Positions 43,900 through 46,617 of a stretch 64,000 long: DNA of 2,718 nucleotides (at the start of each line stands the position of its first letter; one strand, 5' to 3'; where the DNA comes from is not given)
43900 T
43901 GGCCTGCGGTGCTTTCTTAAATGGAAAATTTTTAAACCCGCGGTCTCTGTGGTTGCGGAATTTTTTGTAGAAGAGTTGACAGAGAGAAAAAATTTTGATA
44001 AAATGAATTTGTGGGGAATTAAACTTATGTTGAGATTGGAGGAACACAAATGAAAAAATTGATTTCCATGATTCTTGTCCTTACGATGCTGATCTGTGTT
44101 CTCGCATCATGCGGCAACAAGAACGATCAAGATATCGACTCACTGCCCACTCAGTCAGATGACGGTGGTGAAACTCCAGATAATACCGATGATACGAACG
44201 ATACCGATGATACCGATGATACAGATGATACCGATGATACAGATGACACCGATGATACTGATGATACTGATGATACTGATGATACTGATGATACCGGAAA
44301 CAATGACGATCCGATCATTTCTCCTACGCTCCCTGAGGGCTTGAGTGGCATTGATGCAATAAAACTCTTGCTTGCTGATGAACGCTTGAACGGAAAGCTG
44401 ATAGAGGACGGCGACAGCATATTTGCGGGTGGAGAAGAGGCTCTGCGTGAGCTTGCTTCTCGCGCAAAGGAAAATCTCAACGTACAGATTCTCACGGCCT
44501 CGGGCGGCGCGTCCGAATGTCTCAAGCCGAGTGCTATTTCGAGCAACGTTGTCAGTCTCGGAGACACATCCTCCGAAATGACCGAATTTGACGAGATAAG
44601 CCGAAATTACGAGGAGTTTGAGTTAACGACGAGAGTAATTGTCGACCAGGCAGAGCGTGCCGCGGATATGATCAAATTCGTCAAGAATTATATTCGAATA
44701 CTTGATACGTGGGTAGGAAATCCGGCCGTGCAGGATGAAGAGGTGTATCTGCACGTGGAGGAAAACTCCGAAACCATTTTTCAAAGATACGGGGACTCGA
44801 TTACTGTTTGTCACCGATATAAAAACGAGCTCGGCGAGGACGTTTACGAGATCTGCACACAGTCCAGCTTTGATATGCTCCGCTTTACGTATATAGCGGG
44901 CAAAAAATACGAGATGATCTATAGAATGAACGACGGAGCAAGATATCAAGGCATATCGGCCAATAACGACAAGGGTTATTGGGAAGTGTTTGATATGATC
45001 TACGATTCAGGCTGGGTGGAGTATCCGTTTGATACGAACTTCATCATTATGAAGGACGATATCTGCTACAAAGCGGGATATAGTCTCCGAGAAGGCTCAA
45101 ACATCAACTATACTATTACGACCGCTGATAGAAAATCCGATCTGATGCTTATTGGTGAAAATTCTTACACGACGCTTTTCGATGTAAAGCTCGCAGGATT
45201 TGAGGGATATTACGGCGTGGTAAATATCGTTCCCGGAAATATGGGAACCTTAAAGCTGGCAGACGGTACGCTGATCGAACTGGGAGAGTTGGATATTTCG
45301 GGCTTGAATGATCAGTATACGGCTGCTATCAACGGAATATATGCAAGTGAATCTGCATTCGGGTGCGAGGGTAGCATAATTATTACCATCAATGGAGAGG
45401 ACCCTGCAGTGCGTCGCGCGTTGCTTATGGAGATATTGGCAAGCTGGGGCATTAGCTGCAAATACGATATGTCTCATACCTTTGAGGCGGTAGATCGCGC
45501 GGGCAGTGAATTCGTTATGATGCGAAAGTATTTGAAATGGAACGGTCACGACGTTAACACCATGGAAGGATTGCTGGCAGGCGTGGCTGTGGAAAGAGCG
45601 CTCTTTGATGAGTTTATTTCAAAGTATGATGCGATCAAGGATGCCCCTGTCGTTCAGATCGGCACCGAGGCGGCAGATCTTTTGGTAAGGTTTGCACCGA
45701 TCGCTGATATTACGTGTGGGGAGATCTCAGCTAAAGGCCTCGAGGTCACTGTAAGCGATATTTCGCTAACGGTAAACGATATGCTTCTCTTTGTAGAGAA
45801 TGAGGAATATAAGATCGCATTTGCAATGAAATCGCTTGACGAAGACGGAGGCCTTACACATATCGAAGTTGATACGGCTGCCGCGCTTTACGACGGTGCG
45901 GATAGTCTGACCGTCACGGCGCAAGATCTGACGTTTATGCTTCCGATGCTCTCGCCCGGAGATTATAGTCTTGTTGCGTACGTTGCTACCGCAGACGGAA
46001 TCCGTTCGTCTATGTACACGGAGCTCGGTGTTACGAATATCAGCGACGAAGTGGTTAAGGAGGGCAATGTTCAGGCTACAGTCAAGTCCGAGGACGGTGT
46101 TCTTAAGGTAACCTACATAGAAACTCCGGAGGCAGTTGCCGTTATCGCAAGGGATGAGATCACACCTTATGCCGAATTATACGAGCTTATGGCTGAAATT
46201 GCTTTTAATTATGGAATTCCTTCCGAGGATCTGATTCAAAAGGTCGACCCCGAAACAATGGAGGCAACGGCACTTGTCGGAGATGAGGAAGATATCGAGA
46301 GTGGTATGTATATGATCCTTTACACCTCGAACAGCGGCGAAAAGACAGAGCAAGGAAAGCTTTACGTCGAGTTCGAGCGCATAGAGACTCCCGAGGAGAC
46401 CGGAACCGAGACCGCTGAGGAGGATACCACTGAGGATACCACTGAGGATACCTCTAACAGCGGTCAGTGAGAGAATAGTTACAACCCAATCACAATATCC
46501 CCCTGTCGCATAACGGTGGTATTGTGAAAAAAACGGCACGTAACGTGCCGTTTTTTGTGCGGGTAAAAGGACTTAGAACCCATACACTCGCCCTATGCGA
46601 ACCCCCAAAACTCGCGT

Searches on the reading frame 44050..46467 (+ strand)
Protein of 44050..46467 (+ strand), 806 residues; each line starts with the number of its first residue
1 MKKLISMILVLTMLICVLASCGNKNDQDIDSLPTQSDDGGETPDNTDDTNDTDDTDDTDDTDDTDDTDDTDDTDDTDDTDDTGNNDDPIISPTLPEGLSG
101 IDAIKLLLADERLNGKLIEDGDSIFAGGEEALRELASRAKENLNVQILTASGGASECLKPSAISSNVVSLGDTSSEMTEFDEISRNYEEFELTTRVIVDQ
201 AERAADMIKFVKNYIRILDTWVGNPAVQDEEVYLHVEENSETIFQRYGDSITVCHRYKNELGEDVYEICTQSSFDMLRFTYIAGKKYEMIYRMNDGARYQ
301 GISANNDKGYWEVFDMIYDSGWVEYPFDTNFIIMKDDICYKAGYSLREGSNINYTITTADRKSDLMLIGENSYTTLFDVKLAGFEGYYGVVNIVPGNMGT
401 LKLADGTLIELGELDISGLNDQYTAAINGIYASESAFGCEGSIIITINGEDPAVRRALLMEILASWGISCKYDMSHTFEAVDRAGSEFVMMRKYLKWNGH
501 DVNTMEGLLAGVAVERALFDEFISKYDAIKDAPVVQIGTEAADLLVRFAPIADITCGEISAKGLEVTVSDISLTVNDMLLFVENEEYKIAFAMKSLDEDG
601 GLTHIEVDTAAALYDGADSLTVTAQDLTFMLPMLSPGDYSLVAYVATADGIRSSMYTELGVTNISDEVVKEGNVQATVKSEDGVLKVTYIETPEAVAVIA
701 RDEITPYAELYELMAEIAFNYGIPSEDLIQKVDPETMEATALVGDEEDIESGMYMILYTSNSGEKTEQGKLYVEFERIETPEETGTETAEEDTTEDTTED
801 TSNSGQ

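Call 10: search_protein_families(library=pfam, proteins=[window:44050-46467:+], max_evalue=0.01)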
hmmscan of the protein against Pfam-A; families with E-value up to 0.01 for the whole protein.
window:44050-46467:+ (806 aa): 0 families

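Call 42: search_protein_families(library=ncbifam, proteins=[window:44050-46467:+], max_evalue=1)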
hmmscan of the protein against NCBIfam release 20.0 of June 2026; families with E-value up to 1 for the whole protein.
window:44050-46467:+ (806 aa): 10 families
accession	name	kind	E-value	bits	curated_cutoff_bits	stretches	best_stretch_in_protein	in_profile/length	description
NF033194.1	lipo_EMYY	hypoth_equivalog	0.0065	15.8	100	1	5-70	3-68/292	EMYY motif lipoprotein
NF005561.0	PRK07234.1-1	equivalog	0.026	13.3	718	1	32-86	449-502/569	putative monovalent cation/H+ antiporter subunit D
NF053689.1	BamJ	equivalog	0.034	14.4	100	0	1-27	1-28/184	BamJ family beta-barrel-assembly machinery protein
NF058647.1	lipo_LytA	equivalog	0.037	14.2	110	1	1-31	1-28/107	acidic lipoprotein LytA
TIGR03490.1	Mycoplas_LppA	paralog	0.05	12.1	325.5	1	2-87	5-92/541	LppA family lipoprotein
NF047408.1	SA0632_fam_LP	equivalog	0.13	11.9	70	1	1-38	1-40/68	SA0632 family lipoprotein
NF047847.2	SS_mature_LptM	equivalog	0.14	12.3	27.7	1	1-24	1-23/31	LPS translocon maturation chaperone LptM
NF047879.1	catechol_SstD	exception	0.16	10.9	450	1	1-68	1-65/343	ferrated catecholamine ABC transporter substrate-binding lipoprotein SstD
NF045774.1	cytochro_C551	exception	0.22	11.5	118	1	1-35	1-31/110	cytochrome c551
NF050142.1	PG1828_fam_lipo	equivalog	0.41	11.4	50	1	1-34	1-35/59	PG1828 family lipoprotein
